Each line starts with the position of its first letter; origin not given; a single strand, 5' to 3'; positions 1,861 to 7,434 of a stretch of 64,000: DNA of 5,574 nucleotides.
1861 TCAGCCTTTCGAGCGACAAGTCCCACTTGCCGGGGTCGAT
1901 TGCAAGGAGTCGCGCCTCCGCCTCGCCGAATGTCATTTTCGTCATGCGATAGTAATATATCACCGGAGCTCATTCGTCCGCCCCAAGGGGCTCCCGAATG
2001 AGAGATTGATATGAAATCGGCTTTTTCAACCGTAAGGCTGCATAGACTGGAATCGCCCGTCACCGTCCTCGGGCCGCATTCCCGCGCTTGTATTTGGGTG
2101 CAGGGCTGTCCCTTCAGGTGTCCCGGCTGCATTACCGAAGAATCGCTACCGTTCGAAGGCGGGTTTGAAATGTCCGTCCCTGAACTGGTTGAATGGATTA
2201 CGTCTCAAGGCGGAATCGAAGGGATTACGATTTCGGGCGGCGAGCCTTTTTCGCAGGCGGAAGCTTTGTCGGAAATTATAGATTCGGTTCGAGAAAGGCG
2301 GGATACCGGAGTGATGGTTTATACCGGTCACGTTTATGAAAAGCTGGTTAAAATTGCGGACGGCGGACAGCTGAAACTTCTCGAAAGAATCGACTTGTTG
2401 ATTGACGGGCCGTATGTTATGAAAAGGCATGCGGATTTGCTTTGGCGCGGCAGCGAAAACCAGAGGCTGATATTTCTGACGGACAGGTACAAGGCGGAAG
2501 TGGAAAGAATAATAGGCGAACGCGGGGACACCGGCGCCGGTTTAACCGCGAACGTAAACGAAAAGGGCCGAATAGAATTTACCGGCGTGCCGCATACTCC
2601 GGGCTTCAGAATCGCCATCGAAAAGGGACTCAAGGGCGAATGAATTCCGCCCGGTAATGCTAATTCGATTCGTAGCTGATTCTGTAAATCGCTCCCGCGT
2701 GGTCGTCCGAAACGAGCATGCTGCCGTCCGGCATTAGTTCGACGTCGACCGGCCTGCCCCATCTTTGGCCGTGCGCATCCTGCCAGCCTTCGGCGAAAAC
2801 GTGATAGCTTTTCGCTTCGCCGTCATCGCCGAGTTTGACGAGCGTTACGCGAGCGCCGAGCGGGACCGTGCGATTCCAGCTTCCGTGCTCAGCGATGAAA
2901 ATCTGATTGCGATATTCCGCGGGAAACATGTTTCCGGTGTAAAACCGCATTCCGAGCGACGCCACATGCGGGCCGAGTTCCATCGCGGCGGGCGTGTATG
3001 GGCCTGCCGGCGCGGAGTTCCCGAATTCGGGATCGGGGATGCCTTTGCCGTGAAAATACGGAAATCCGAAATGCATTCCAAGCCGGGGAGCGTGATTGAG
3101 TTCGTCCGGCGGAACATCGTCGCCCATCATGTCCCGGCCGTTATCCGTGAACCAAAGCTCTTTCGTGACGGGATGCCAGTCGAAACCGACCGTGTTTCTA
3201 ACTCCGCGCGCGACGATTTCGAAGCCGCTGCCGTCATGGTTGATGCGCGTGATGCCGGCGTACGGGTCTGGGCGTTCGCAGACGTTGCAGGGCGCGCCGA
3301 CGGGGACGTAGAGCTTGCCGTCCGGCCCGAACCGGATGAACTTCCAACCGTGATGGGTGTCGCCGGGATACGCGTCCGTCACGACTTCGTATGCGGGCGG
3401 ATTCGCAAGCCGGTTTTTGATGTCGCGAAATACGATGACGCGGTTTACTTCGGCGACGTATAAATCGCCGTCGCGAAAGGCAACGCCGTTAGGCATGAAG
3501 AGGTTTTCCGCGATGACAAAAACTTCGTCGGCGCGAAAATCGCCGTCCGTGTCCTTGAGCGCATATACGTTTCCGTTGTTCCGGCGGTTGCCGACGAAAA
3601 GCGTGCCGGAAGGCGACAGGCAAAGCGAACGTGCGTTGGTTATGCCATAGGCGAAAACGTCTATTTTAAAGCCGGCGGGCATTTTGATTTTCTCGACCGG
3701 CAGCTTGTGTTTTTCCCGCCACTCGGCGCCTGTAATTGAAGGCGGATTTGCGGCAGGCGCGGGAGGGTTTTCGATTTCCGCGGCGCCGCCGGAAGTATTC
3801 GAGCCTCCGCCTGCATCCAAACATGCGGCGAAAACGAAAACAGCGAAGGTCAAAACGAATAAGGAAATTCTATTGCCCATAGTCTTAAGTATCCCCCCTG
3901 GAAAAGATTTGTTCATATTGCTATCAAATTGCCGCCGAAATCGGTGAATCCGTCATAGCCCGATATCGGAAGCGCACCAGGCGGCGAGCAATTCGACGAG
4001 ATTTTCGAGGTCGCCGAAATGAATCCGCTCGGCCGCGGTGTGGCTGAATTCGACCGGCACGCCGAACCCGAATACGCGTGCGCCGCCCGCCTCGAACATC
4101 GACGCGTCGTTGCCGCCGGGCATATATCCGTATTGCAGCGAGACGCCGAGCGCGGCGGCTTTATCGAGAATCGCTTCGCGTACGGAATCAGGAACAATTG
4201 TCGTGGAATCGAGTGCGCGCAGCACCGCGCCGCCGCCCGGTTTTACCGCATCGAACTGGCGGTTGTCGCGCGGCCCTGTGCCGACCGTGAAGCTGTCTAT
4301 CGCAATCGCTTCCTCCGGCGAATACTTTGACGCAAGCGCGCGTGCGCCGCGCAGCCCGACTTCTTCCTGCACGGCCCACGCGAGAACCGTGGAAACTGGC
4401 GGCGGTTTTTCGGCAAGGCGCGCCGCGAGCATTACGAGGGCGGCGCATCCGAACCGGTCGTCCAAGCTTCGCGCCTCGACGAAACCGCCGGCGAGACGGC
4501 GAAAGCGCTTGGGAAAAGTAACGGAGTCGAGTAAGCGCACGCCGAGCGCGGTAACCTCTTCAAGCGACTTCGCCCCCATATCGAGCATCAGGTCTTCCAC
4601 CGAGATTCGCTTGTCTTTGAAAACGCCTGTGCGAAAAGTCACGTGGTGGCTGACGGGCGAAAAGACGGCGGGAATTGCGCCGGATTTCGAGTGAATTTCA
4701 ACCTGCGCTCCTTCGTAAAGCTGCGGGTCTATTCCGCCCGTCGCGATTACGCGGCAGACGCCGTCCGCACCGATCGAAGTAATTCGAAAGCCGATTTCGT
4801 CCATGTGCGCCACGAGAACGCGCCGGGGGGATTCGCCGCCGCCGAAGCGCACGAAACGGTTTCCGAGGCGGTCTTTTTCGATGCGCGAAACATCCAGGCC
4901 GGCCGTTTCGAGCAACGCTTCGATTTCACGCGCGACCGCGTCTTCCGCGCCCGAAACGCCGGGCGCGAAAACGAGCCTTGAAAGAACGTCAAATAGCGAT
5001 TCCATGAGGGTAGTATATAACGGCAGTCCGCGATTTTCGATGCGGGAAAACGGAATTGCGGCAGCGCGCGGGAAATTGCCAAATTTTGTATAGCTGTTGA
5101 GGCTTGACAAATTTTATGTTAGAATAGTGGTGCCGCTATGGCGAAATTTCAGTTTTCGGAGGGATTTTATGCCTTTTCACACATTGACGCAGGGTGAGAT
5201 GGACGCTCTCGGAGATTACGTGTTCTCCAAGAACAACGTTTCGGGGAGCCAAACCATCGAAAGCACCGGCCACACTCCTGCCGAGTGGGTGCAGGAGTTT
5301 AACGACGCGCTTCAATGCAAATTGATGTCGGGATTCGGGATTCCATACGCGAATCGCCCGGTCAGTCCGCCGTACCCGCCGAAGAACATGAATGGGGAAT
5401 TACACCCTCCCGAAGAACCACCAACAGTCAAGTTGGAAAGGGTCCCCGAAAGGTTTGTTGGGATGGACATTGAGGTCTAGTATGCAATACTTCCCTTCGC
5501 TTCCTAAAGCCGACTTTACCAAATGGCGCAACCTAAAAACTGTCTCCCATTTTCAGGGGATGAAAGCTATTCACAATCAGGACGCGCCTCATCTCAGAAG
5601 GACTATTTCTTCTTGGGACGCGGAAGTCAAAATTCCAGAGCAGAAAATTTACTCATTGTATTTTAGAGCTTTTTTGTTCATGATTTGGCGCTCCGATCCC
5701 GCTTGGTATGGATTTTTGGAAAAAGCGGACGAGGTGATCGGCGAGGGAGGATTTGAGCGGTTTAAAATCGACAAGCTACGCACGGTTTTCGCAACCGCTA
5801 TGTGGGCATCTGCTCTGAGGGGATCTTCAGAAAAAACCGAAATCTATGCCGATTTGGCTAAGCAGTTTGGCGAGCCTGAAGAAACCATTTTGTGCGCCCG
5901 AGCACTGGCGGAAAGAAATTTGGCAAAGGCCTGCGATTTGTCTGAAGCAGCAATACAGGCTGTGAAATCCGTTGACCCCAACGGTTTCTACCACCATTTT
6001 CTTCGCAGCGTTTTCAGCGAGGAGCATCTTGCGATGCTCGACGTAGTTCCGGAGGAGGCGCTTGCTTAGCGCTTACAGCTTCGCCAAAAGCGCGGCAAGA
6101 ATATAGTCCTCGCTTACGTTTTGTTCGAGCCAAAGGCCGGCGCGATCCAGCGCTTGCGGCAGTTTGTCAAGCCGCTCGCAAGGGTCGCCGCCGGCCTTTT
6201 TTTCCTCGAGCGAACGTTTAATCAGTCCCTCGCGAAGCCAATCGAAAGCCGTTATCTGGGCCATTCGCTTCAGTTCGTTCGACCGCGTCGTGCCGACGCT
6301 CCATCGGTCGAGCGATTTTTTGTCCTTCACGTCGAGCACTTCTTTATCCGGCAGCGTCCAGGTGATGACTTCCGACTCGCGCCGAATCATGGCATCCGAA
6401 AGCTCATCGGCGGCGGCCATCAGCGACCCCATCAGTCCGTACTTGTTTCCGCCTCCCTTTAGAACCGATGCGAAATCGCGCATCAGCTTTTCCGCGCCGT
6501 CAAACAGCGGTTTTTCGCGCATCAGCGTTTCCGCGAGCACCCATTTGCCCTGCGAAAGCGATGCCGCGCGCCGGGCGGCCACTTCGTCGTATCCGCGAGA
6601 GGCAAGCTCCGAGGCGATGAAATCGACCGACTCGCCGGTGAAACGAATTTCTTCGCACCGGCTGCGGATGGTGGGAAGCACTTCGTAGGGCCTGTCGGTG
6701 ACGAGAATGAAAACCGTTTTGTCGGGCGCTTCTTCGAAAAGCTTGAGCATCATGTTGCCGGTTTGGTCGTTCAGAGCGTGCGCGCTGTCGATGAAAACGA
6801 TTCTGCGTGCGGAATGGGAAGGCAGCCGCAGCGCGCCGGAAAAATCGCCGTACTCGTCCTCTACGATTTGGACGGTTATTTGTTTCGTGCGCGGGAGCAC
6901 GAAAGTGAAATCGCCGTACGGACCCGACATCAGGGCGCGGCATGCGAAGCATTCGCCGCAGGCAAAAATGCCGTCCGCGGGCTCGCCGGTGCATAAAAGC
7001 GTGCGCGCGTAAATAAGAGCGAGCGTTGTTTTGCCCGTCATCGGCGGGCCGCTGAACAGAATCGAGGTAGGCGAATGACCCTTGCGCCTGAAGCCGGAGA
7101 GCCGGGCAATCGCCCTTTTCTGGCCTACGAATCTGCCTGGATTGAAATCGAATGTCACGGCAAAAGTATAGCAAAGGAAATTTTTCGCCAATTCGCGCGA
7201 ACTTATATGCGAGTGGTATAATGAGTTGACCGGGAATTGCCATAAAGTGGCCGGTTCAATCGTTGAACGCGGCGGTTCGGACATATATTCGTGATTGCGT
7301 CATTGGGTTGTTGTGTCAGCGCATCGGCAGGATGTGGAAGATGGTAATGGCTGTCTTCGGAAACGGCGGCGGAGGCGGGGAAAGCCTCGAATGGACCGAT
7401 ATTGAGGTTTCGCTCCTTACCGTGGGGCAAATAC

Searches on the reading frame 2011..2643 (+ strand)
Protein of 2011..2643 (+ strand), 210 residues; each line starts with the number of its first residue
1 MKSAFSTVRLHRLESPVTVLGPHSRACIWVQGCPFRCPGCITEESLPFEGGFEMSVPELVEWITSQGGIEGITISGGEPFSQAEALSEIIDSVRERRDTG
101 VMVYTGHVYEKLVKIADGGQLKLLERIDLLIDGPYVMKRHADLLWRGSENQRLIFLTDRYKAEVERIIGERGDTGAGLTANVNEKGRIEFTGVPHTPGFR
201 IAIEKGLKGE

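Call 69: search_protein_families(library=pfam, proteins=[window:2011-2643:+], max_evalue=0.05)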
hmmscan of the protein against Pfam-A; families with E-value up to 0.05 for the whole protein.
window:2011-2643:+ (210 aa): 2 families
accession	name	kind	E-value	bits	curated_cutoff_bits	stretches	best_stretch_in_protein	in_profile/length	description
PF13353.11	Fer4_12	-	7.3e-29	101.3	22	1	20-154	2-137/137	4Fe-4S single cluster domain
PF04055.27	Radical_SAM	-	1.5e-08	35.5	29.5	1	30-119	4-101/166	Radical SAM superfamily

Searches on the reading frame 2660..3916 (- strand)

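Call 69: search_protein_families(library=pfam, proteins=[window:2660-3916:-], max_evalue=0.05)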
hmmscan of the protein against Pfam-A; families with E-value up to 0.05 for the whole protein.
window:2660-3916:- (418 aa): 3 families
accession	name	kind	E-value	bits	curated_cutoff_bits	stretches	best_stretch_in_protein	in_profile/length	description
PF23500.1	DUF7133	-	7.7e-15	55.5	27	1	112-410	56-352/385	Domain of unknown function (DUF7133)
PF07995.17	GSDH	-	9.9e-13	48.5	25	1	179-410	102-330/332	Glucose / Sorbosone dehydrogenase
PF01436.27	NHL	-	0.00029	21.2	20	0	141-158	3-21/28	NHL repeat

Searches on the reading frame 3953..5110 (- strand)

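Call 69: search_protein_families(library=pfam, proteins=[window:3953-5110:-], max_evalue=0.05)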
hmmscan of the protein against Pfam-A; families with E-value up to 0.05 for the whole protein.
window:3953-5110:- (385 aa): 3 families
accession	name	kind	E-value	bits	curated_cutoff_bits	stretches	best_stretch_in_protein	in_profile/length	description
PF05343.19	Peptidase_M42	-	1.7e-68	231.3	23.2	1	83-374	1-292/292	M42 glutamyl aminopeptidase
PF01546.33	Peptidase_M20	-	1.4e-09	38.7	24.6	1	209-378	26-203/206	Peptidase family M20/M25/M40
PF04389.22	Peptidase_M28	-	1e-05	25.8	21.3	1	217-355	32-159/193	Peptidase family M28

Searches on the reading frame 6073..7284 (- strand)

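Call 69: search_protein_families(library=pfam, proteins=[window:6073-7284:-], max_evalue=0.05)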
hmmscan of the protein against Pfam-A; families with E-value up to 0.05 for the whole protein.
window:6073-7284:- (403 aa): 5 families
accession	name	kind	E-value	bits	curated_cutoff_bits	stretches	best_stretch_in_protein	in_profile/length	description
PF13177.12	DNA_pol3_delta2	-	3.1e-30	105.7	27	1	55-216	2-158/161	DNA polymerase III, delta subunit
PF00004.35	AAA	-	8.6e-10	39.6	21.2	1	75-215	1-128/131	ATPase family associated with various cellular activities (AAA)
PF13191.12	AAA_16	-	4.2e-05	24.5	32.6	1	51-191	1-164/167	AAA ATPase domain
PF05496.18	RuvB_N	-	0.0001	22.6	27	1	52-96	9-57/159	Holliday junction DNA helicase RuvB P-loop domain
PF13481.12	AAA_25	-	0.0087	16.1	27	1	74-105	35-65/195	AAA domain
